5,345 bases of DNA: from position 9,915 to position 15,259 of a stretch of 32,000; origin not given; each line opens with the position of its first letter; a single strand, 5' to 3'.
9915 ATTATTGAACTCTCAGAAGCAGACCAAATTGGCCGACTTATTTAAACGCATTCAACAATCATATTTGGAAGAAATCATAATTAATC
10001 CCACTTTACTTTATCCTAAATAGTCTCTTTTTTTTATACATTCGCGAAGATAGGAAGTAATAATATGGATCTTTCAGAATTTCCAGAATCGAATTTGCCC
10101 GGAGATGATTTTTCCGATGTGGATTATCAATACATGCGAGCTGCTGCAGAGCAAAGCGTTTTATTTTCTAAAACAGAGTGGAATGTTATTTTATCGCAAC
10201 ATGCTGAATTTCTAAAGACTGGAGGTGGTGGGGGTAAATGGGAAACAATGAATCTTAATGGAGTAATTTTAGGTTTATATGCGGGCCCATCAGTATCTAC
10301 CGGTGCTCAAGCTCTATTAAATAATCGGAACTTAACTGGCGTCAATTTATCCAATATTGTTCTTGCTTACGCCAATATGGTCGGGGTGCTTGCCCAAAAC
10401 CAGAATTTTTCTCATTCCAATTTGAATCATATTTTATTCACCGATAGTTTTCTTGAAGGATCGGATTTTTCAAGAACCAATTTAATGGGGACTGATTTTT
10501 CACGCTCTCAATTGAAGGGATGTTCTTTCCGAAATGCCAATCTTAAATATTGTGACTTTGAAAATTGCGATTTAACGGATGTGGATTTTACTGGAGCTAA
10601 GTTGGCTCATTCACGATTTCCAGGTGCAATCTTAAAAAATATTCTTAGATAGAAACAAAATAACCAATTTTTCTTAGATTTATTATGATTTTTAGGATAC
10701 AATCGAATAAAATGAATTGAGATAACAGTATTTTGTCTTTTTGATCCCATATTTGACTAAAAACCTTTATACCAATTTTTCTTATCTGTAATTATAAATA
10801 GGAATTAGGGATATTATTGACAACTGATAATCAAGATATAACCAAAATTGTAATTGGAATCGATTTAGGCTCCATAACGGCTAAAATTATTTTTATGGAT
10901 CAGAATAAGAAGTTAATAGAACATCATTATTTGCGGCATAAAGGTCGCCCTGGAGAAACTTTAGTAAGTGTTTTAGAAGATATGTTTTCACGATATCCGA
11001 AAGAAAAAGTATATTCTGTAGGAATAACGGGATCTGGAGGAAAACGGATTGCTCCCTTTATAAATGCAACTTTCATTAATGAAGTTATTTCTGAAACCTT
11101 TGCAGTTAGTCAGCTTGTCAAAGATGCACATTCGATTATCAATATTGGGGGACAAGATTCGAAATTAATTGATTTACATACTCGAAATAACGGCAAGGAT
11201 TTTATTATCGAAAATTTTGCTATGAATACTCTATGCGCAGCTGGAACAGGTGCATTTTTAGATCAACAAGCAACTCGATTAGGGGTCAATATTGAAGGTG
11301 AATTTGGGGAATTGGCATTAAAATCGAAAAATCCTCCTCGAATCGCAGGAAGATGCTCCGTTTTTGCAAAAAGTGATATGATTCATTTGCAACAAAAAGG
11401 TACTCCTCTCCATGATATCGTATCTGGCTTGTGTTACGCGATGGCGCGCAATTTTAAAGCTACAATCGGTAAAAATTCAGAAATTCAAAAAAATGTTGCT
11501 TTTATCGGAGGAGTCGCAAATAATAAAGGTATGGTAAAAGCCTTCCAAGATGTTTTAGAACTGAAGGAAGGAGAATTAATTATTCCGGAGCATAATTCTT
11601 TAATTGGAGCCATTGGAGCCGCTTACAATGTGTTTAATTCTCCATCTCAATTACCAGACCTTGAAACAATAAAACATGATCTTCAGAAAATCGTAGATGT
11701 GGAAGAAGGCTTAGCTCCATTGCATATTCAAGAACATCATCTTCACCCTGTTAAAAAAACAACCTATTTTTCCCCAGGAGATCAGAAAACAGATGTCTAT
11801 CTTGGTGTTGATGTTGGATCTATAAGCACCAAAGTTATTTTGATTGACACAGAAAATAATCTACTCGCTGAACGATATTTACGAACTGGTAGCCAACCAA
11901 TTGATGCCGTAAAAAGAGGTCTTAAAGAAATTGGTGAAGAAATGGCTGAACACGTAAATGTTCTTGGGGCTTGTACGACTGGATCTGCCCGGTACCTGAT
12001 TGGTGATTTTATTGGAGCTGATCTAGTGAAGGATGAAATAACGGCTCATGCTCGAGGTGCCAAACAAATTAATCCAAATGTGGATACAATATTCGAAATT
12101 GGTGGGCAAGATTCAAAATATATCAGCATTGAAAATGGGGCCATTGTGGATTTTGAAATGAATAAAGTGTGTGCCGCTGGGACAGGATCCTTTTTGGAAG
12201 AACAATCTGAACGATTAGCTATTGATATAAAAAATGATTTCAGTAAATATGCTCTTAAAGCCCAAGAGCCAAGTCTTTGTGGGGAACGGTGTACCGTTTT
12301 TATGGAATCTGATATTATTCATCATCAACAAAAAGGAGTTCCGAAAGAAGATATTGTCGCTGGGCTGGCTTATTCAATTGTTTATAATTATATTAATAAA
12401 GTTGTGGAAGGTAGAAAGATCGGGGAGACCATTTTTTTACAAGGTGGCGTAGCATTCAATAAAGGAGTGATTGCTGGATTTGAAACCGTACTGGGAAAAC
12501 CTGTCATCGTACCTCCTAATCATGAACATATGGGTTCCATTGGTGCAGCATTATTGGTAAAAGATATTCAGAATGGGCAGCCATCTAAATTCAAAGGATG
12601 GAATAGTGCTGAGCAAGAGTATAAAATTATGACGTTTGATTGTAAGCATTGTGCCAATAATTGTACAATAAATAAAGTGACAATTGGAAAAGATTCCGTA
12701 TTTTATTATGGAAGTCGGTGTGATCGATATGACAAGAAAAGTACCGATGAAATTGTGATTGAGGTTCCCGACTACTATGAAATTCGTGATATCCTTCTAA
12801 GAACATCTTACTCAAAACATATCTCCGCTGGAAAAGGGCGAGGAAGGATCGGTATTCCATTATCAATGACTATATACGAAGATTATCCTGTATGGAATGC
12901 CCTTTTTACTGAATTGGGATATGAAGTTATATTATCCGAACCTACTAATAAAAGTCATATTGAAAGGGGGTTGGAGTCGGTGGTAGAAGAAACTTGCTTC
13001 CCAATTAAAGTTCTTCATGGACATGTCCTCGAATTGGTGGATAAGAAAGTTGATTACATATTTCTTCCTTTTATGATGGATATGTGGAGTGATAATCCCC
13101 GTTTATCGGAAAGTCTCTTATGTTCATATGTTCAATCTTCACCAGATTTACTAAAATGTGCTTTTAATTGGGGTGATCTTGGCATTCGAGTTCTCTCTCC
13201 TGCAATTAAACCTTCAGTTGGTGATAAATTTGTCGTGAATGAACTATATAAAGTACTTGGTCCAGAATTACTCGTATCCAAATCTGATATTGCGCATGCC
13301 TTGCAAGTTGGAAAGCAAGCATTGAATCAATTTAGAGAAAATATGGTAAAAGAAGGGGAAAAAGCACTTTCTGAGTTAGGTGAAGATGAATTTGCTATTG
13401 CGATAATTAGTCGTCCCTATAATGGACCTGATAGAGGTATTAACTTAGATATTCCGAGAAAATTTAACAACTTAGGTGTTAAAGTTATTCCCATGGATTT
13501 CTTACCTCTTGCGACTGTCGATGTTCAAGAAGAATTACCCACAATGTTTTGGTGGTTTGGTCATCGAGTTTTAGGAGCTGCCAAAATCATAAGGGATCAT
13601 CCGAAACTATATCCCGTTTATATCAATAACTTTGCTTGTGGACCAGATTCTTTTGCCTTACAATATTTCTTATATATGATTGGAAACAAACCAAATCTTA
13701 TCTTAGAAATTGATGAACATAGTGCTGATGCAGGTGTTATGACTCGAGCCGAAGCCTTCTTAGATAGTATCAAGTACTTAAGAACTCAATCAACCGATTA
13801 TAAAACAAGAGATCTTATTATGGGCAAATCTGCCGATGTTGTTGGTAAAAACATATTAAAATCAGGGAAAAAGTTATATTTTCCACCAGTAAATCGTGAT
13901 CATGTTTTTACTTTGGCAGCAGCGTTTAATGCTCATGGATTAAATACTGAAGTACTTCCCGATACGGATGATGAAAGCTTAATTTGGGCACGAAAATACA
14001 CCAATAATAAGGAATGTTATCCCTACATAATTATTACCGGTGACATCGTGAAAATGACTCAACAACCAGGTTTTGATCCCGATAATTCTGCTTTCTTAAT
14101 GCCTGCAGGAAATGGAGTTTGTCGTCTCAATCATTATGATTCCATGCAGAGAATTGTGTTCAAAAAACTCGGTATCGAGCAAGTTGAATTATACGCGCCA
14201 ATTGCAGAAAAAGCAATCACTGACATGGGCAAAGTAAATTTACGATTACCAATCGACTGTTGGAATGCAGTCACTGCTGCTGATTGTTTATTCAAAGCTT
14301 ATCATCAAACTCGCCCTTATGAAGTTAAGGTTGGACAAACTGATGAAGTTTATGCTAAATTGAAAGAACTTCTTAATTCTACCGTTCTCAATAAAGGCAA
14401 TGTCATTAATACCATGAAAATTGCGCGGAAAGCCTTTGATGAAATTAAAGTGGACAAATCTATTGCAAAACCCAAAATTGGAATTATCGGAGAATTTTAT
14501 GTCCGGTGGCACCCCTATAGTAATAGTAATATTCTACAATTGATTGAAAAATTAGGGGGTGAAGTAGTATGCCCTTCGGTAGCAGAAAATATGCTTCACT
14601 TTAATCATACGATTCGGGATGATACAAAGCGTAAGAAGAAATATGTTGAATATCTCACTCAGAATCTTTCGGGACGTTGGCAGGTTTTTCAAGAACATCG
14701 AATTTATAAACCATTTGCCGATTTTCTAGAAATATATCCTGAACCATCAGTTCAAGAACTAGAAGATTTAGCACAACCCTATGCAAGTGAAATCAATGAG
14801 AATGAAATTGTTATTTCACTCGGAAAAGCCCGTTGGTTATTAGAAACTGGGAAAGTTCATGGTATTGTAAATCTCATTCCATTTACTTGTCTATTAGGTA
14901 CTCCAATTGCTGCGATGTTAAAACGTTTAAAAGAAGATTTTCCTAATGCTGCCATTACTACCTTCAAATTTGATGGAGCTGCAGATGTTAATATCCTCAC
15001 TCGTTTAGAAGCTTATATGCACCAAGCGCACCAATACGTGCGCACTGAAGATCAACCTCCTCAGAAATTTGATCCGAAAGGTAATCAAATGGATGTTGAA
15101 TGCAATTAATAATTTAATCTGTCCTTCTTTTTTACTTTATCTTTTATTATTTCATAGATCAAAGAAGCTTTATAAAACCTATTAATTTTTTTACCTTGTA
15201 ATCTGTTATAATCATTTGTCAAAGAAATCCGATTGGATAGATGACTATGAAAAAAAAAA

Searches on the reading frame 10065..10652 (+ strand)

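Call 5: search_protein_families(library=pfam, proteins=[window:10065-10652:+], max_evalue=0.001)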
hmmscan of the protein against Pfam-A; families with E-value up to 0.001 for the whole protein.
window:10065-10652:+ (195 aa): 4 families
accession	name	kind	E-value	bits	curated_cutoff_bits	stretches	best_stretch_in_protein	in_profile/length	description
PF00805.28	Pentapeptide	-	1.9e-22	78.9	20.2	2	153-192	1-40/40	Pentapeptide repeats (8 copies)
PF13599.13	Pentapeptide_4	-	8.3e-20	71.1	38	2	132-193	5-66/78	Pentapeptide repeat region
PF13576.12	Pentapeptide_3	-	2.3e-10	41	27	2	135-178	1-47/48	Pentapeptide repeats (9 copies)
PF23894.2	LD_SV2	-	0.00011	22.9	29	0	113-175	30-92/92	SV2A/B/C luminal domain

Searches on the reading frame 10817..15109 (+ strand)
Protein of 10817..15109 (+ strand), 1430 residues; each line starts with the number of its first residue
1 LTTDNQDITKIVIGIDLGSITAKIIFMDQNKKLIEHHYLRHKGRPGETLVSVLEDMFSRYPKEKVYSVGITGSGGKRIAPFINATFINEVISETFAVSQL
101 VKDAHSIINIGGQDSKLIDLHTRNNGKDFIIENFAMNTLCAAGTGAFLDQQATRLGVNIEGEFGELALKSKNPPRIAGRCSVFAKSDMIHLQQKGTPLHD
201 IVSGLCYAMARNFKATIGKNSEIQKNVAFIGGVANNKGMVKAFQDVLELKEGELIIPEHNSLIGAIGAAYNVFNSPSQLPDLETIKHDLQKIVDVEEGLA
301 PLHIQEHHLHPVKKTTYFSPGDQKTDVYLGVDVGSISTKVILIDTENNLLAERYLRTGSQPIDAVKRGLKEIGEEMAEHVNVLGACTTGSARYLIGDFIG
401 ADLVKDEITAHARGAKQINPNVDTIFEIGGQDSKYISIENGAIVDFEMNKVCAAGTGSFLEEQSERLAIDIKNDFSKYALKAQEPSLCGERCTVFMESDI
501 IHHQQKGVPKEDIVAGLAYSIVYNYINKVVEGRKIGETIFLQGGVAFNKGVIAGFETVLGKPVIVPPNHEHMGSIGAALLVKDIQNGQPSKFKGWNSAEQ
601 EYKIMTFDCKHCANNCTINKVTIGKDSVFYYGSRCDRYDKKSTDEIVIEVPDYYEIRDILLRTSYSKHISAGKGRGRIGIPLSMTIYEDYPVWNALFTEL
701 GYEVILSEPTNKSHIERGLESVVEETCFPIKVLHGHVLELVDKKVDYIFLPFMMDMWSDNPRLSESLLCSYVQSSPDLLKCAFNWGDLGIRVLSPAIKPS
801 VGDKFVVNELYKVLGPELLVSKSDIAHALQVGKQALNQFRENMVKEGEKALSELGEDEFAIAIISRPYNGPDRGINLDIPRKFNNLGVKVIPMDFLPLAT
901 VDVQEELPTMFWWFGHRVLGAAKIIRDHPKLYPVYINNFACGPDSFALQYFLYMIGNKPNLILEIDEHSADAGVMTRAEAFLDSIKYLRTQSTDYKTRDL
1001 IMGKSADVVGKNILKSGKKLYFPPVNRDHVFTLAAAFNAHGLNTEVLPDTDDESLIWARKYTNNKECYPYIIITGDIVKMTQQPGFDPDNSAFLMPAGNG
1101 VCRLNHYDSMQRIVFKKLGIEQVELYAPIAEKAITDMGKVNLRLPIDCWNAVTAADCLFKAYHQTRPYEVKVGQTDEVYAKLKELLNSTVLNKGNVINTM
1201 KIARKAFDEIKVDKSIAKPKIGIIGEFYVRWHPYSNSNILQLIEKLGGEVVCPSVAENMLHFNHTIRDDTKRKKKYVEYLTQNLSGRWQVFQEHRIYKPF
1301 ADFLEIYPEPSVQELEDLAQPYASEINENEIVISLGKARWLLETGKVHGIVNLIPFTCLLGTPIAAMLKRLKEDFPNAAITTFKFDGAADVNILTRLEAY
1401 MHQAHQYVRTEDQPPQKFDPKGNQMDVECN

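Call 41: search_protein_families(library=ncbifam, proteins=[window:10817-15109:+], max_evalue=0.01)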
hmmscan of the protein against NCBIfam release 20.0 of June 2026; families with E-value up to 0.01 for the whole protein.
window:10817-15109:+ (1430 aa): 9 families
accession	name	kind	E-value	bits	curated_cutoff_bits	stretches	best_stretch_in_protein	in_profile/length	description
TIGR00241.1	CoA_E_activ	domain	5.1e-102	340.6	125.4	2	328-580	2-248/248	acyl-CoA dehydratase activase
TIGR03286.1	methan_mark_15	hypoth_equivalog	2.3e-69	234.3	455.75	2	323-582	141-402/404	methanogenesis marker 15 protein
TIGR02259.1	benz_CoA_red_A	equivalog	1.2e-47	162.7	578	2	64-268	230-428/432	benzoyl-CoA reductase subunit A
TIGR03192.1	benz_CoA_bzdQ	equivalog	2.1e-42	145.6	380.2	2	327-580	33-285/293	benzoyl-CoA reductase, bzd-type, subunit Q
TIGR02261.1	benz_CoA_red_D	equivalog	1.3e-34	119.6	312.85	2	100-269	94-259/262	benzoyl-CoA reductase subunit D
NF009842.0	PRK13317.1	equivalog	8.7e-10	38.4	234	1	215-274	215-274/277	type II pantothenate kinase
NF045551.1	GK_Pyrobac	equivalog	0.0002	20.7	500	1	328-367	2-41/294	ATP-dependent glucokinase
TIGR01312.1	XylB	equivalog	0.00094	17.8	380.25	0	13-41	1-29/481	xylulokinase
NF007251.0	PRK09698.1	equivalog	0.0017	17.7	253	0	323-379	3-56/304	allose kinase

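Call 42: search_protein_families(library=pfam, proteins=[window:10817-15109:+], max_evalue=0.001)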
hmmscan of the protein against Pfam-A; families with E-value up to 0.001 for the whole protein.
window:10817-15109:+ (1430 aa): 4 families
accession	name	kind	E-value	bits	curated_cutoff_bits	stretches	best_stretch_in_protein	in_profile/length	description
PF01869.26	BcrAD_BadFG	-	2.1e-76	257.4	31.5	2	329-580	1-270/271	BadF/BadG/BcrA/BcrD ATPase family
PF09989.15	DUF2229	-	1.3e-64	218.2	29.4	1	677-895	1-217/218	CoA enzyme activase uncharacterised domain (DUF2229)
PF00480.26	ROK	-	2.5e-05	24.4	22.9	0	12-71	1-63/294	ROK family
PF00370.27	FGGY_N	-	0.00086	19.4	28.8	0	11-42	1-32/245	FGGY family of carbohydrate kinases, N-terminal domain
